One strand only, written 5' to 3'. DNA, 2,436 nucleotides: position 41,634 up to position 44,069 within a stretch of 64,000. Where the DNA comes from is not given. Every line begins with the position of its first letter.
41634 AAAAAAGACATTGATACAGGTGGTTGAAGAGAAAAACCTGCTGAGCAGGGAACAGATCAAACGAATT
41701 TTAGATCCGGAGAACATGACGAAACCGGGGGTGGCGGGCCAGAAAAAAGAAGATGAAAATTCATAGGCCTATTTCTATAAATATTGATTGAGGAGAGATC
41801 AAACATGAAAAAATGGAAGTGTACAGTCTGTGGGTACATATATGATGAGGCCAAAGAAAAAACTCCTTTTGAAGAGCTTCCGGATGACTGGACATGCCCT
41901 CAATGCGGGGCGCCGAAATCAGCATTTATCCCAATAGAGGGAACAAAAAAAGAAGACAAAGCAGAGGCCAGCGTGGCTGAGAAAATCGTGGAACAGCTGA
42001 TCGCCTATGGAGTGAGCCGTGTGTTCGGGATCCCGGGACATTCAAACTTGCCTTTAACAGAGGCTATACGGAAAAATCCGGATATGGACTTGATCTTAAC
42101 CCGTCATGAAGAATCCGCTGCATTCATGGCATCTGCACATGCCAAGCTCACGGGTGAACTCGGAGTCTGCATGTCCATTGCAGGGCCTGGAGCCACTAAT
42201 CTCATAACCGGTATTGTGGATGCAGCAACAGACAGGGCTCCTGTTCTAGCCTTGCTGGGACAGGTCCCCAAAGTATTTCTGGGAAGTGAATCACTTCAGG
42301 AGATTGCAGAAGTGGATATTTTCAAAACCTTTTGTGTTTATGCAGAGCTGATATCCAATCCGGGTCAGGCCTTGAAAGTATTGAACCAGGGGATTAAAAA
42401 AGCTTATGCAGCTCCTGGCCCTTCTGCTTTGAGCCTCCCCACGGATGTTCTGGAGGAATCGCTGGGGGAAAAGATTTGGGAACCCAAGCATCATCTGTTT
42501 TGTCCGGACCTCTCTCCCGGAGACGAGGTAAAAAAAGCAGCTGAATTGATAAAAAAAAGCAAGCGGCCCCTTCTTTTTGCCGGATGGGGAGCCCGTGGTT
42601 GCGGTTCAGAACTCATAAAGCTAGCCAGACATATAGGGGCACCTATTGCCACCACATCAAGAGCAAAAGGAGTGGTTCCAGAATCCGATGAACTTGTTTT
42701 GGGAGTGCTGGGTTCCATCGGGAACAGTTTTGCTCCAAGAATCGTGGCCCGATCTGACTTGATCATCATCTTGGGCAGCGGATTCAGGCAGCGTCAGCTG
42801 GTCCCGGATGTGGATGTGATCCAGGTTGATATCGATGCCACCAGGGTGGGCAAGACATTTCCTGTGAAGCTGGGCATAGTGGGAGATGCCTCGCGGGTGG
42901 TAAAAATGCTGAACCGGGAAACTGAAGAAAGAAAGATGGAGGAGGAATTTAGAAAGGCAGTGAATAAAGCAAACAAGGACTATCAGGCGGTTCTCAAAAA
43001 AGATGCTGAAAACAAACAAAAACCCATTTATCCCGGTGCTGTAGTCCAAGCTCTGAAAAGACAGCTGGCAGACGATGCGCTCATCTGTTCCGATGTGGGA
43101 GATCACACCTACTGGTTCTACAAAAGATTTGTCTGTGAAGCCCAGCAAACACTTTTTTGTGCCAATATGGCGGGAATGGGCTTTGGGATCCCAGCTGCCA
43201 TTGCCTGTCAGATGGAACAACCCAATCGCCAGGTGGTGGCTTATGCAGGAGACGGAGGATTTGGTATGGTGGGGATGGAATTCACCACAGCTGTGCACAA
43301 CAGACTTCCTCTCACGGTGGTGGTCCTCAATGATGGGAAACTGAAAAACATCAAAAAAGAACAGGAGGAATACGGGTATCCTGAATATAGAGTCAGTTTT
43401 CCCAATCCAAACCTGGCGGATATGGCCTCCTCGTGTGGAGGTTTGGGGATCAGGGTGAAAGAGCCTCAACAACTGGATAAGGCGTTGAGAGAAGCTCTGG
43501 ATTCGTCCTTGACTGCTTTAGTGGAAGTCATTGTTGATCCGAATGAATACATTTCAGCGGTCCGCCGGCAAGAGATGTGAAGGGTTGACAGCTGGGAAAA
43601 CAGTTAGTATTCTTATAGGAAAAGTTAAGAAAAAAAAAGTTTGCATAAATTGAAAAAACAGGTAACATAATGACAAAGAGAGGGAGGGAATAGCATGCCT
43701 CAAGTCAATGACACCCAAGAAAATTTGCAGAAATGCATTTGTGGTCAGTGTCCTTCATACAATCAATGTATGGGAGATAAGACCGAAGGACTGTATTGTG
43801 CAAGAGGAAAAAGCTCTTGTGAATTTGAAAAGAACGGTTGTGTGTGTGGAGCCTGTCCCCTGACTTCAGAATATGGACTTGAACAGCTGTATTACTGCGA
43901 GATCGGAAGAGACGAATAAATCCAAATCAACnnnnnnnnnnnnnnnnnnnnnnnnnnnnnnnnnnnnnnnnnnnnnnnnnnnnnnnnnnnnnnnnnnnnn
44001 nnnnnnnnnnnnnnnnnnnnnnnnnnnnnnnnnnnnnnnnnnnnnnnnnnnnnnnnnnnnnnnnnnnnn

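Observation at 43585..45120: Three-gene operon pairs a cytoplasmic and a Tat-exported DUF2769-like Cys-rich protein around a 4-TM::cytochrome c fusion (candidate transmembrane electron-transfer module)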

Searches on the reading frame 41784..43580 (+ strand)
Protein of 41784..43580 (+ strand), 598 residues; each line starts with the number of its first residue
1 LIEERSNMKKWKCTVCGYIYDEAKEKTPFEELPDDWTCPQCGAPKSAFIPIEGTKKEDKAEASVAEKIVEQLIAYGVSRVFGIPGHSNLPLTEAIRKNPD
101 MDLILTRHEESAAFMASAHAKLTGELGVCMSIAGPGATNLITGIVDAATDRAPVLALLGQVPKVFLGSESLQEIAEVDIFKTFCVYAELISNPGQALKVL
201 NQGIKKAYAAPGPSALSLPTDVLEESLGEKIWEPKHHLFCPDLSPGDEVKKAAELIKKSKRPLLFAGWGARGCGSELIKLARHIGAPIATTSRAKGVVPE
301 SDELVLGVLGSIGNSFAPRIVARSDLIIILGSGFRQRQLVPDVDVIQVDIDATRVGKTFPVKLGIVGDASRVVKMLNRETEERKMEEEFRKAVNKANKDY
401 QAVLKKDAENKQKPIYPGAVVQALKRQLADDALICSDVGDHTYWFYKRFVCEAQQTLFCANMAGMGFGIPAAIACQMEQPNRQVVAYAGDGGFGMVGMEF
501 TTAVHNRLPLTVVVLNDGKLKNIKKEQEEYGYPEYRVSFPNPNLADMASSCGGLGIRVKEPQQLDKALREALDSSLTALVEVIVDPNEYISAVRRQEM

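Call 3: search_protein_families(library=pfam, proteins=[window:41784-43580:+], max_evalue=1)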
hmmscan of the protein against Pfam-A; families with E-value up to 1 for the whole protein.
window:41784-43580:+ (598 aa): 11 families
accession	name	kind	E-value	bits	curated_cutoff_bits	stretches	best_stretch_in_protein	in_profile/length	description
PF02775.26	TPP_enzyme_C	-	1.3e-35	122.8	21.9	1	437-582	1-151/151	Thiamine pyrophosphate enzyme, C-terminal TPP binding domain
PF02776.23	TPP_enzyme_N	-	1.2e-34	119.1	26.8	1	64-176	3-116/119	Thiamine pyrophosphate enzyme, N-terminal TPP binding domain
PF00205.28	TPP_enzyme_M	-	8.4e-34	116.7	30.4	1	249-376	1-137/137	Thiamine pyrophosphate enzyme, central domain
PF00301.25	Rubredoxin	-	5.7e-12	45.9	23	1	10-48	1-47/47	Rubredoxin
PF21349.2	RUBY_RBDX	-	2.2e-07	30.6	26.5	1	11-48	1-29/30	Rubrerythrin, rubredoxin-like domain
PF23458.2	DUF7130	-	0.01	16.1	35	1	10-49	53-84/89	Domain of unknown function (DUF7130)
PF25424.1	PH_35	-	0.026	14.9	28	1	362-405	90-138/192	Fungal deubiquitinating enzyme PH domain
PF03486.20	HI0933_like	-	0.028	14.3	50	1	332-412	75-151/244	HI0933-like protein Rossmann domain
PF00641.23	Zn_ribbon_RanBP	-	0.12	12.1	27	0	9-18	3-12/30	Zn-finger in Ran binding protein and others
PF09845.14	OapC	-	0.18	12.5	23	1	12-66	3-48/133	Origin-associated protein OapC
PF09723.15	Zn_ribbon_8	-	0.23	11.9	34.4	1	12-44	7-35/41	Zinc ribbon domain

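Call 4: search_protein_families(library=ncbifam, proteins=[window:41784-43580:+], max_evalue=1)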
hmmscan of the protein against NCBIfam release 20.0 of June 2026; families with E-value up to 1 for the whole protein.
window:41784-43580:+ (598 aa): 66 families (the best 25 are shown)
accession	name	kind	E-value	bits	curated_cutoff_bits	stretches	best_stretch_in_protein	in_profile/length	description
NF006377.0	PRK08611.1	equivalog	2.7e-131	439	742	1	63-588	5-533/576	pyruvate oxidase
NF005040.0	PRK06457.1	equivalog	5.3e-115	384.8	788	1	62-588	2-522/549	pyruvate dehydrogenase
NF005114.0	PRK06546.1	equivalog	1.1e-108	364.3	893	1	62-587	3-532/578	pyruvate dehydrogenase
NF006187.0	PRK08322.1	equivalog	2.2e-108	363.1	509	1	64-588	4-532/548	acetolactate synthase large subunit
NF006591.0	PRK09124.1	equivalog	6.6e-104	348.2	792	1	62-588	3-533/574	ubiquinone-dependent pyruvate dehydrogenase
NF004919.0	PRK06276.1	equivalog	2.4e-100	336.6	866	1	65-593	4-547/582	acetolactate synthase large subunit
NF006129.0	PRK08273.1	equivalog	1.6e-99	333.8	724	1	62-587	3-548/598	thiamine pyrophosphate-requiring protein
TIGR00118.1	acolac_lg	equivalog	4.7e-99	332.3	538.35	1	64-589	3-539/557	biosynthetic-type acetolactate synthase large subunit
TIGR02720.1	pyruv_oxi_spxB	equivalog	2.4e-97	326.7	637.85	1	68-574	5-518/575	pyruvate oxidase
NF006052.0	PRK08199.1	subfamily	1.6e-95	320.5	539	1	58-590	4-543/559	thiamine pyrophosphate protein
NF004710.0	PRK06048.1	equivalog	3.9e-95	319.4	976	1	60-591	6-544/561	acetolactate synthase large subunit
NF006378.0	PRK08617.1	equivalog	6.2e-93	312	510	1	57-588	3-542/556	acetolactate synthase AlsS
NF006122.0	PRK08266.1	subfamily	3.4e-87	293.2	571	1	63-591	5-531/543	hypothetical protein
NF005860.0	PRK07789.1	equivalog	2.2e-86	290.6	881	1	54-574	26-567/615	acetolactate synthase large subunit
NF006524.0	PRK08978.1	equivalog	5.5e-85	285.7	738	1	65-589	4-529/548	acetolactate synthase 2 catalytic subunit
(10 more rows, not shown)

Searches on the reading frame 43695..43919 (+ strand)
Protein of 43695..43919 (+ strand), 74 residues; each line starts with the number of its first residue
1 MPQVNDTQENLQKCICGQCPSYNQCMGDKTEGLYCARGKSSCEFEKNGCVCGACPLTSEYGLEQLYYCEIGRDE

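Call 3: search_protein_families(library=pfam, proteins=[window:43695-43919:+], max_evalue=1)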
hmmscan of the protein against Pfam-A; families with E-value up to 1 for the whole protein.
window:43695-43919:+ (74 aa): 3 families
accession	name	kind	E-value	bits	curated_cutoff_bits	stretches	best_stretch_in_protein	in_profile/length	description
PF10967.13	DUF2769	-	1.6e-17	64.2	22.8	1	14-68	1-56/57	Protein of unknown function (DUF2769)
PF13008.12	zf-Paramyx-P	-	0.0087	16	25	2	11-25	28-43/45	Zinc-binding domain of Paramyxoviridae V protein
PF19628.4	DUF6132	-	0.13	12.4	23.2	1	49-71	28-50/60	Family of unknown function (DUF6132)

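Call 4: search_protein_families(library=ncbifam, proteins=[window:43695-43919:+], max_evalue=1)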
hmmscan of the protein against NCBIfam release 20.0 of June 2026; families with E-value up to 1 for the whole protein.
window:43695-43919:+ (74 aa): 0 families

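Call 9: search_solved_structures(query=window:43695-43919:+, max_evalue=10, show_alignments=3)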
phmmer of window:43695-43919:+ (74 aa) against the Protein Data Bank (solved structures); distinct sequences matched with E-value up to 10: 1.
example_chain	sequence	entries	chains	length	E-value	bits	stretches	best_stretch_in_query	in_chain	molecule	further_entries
9s0z_B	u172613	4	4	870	0.36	14.8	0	6-32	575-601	Piwi-like protein 1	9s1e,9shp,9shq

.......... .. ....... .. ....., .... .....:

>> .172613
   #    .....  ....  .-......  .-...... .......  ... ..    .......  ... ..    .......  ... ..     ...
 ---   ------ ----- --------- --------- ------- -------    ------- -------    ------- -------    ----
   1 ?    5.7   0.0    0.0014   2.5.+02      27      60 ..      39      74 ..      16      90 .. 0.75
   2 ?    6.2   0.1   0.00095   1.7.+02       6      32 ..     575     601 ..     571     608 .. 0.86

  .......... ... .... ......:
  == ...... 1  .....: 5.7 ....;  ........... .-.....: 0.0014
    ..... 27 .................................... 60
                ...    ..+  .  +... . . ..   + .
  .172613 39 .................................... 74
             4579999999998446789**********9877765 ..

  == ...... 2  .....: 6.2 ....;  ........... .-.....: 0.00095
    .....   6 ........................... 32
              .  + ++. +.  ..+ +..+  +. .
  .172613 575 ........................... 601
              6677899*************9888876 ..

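Call 23: find_homologous_proteins(query=window:43695-43919:+, max_evalue=0.001)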
Query window:43695-43919:+ (74 aa): 37 proteins with E <= 0.001 among 37 candidates.
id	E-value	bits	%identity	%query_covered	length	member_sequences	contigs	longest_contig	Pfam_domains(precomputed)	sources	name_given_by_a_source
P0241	5.5e-35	137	80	100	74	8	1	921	PF10967.15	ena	-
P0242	2.2e-34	135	77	100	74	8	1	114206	PF10967.15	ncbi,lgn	ncbi:MAG: DUF2769 domain-containing protein [Acidobacteriota bacterium]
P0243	3.0e-34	134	77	100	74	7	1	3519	PF10967.15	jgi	jgi:hypothetical protein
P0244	3.1e-33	131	78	100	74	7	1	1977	PF10967.15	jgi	-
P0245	3.1e-31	125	73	100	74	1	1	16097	PF10967.15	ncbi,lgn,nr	ncbi:DUF2769 domain-containing protein [bacterium]|nr:DUF2769 domain-containing protein [bacterium]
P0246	1.3e-30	123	72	100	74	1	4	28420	PF10967.15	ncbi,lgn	-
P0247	3.0e-30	122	70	100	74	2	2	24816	PF10967.15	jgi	jgi:hypothetical protein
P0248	3.2e-30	122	72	100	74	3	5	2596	PF10967.15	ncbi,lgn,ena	-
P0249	1.2e-29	120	73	96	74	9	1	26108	PF10967.15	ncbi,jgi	ncbi:DUF2769 domain-containing protein [Chloroflexota bacterium]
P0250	2.4e-29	119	70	100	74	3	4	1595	PF10967.15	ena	-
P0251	2.9e-29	119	66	100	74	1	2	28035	PF10967.15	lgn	-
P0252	2.9e-29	119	72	100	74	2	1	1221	PF10967.15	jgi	-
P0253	2.9e-29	119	72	100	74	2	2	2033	PF10967.15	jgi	-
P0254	5.3e-29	118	70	100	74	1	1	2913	PF10967.15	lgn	-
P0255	5.6e-29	118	72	100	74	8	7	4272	PF10967.15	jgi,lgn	jgi:hypothetical protein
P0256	1.0e-28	117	72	100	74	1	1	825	PF10967.15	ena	-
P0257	1.7e-28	116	70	100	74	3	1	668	PF10967.15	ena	-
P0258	2.0e-28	116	69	100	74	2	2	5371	PF10967.15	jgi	jgi:hypothetical protein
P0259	2.6e-28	116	72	100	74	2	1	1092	PF10967.15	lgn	-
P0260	3.1e-28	115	68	100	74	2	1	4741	PF10967.15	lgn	-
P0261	1.3e-27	113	68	100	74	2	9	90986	PF10967.15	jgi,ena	-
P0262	2.6e-27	112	64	100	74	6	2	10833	PF10967.15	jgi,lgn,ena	-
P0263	4.9e-27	112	70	100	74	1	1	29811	PF10967.15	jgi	-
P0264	7.2e-27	111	65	100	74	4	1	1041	PF10967.15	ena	-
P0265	9.3e-27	111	67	99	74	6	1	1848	PF10967.15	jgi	jgi:hypothetical protein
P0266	9.5e-27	111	65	100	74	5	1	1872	PF10967.15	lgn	-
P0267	1.0e-26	110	66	100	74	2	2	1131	PF10967.15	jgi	jgi:hypothetical protein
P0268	1.6e-26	110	66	99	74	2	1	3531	PF10967.15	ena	-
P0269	3.8e-26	109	65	100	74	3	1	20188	PF10967.15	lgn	-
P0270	8.5e-26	108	62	100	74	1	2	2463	PF10967.15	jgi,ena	-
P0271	1.5e-25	107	62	100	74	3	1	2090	PF10967.15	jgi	jgi:hypothetical protein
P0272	3.3e-25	106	66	100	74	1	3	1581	PF10967.15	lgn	-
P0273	1.2e-24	104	62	100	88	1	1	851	PF10967.15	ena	-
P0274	2.0e-22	97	64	89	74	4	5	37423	PF10967.15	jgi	-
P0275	6.2e-22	95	60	97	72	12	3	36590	PF10967.15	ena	-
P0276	3.0e-11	61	49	97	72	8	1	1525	PF10967.15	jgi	-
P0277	1.2e-10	59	47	96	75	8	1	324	PF10967.15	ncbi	-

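Call 30: find_encoding_contigs(protein=P0249, flank=6000, max_places=2)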
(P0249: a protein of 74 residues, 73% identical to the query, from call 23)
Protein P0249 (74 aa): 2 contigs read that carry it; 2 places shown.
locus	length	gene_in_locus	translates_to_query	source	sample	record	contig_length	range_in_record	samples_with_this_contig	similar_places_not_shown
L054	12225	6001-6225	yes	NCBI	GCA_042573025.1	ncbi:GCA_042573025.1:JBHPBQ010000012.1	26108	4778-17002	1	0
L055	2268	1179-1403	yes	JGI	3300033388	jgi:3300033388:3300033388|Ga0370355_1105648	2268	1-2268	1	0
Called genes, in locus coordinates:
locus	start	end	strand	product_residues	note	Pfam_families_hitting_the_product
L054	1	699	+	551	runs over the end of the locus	PF00656:Peptidase_C14 (weak), PF18998:Flg_new_2 (weak), PF13240:Zn_Ribbon_1 (weak)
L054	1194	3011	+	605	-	PF02254:TrkA_N, PF02026:RyR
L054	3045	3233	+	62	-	-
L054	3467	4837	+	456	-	PF07992:Pyr_redox_2, PF13434:Lys_Orn_oxgnase (faint), PF00070:Pyr_redox, PF02852:Pyr_redox_dim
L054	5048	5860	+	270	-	PF01925:TauE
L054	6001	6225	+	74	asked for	PF10967:DUF2769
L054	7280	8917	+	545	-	-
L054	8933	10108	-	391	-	PF00091:Tubulin, PF21011:CetZ_C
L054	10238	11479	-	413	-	-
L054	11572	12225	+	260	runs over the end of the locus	PF00226:DnaJ, PF01556:DnaJ_C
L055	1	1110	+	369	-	?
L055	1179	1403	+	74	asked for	PF10967:DUF2769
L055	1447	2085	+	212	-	PF09360:zf-CDGSH, PF06902:Fer4_19, PF09360:zf-CDGSH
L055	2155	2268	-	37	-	?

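Call 31: find_encoding_contigs(protein=P0275, flank=6000, max_places=2)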
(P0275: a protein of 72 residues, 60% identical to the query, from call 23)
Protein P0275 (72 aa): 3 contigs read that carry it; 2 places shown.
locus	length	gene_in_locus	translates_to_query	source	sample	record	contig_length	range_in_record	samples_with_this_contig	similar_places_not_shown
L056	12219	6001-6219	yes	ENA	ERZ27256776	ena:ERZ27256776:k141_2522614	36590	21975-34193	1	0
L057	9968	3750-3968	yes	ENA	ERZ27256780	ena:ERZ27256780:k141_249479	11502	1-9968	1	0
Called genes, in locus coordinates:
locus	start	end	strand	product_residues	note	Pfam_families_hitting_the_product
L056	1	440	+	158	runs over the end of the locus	PF11848:DUF3368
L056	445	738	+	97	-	PF03683:UPF0175 (weak)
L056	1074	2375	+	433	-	PF13173:AAA_14, PF13635:DUF4143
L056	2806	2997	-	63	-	-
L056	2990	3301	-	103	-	PF18765:Polbeta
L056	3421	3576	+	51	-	-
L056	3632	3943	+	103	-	PF08843:AbiEii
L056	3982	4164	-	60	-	-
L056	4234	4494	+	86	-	PF02604:PhdYeFM_antitox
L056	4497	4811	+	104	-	PF05016:ParE_toxin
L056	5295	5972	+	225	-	PF00970:FAD_binding_6 (weak), PF00175:NAD_binding_1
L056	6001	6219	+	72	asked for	PF10967:DUF2769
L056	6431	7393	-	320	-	-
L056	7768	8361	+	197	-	PF20362:DUF6657 (weak)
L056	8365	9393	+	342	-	PF01263:Aldose_epim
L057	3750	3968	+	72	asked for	PF10967:DUF2769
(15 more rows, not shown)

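Call 83: list_cluster_members(proteins=[window:43695-43919:+, window:43932-44648:+, window:44695-45120:+])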
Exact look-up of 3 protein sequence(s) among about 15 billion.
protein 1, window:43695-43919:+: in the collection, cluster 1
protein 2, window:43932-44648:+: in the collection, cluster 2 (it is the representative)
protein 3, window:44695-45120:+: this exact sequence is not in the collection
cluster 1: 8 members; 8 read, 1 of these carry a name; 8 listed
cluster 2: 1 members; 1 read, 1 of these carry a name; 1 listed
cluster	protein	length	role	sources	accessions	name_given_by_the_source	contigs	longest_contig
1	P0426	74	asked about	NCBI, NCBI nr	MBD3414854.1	MAG: DUF2769 domain-containing protein [Candidatus Aminicenantes bacterium] | DUF2769 domain-containing protein [Candidatus Aminicenantes bacterium]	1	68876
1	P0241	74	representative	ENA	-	-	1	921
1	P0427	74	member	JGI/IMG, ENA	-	-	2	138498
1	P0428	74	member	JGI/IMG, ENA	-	-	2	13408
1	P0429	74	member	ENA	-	-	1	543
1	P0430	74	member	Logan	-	-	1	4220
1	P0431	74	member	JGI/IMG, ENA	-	-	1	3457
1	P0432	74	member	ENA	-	-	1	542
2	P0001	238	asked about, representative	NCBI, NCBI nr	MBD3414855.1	MAG: c-type cytochrome [Candidatus Aminicenantes bacterium] | c-type cytochrome [Candidatus Aminicenantes bacterium]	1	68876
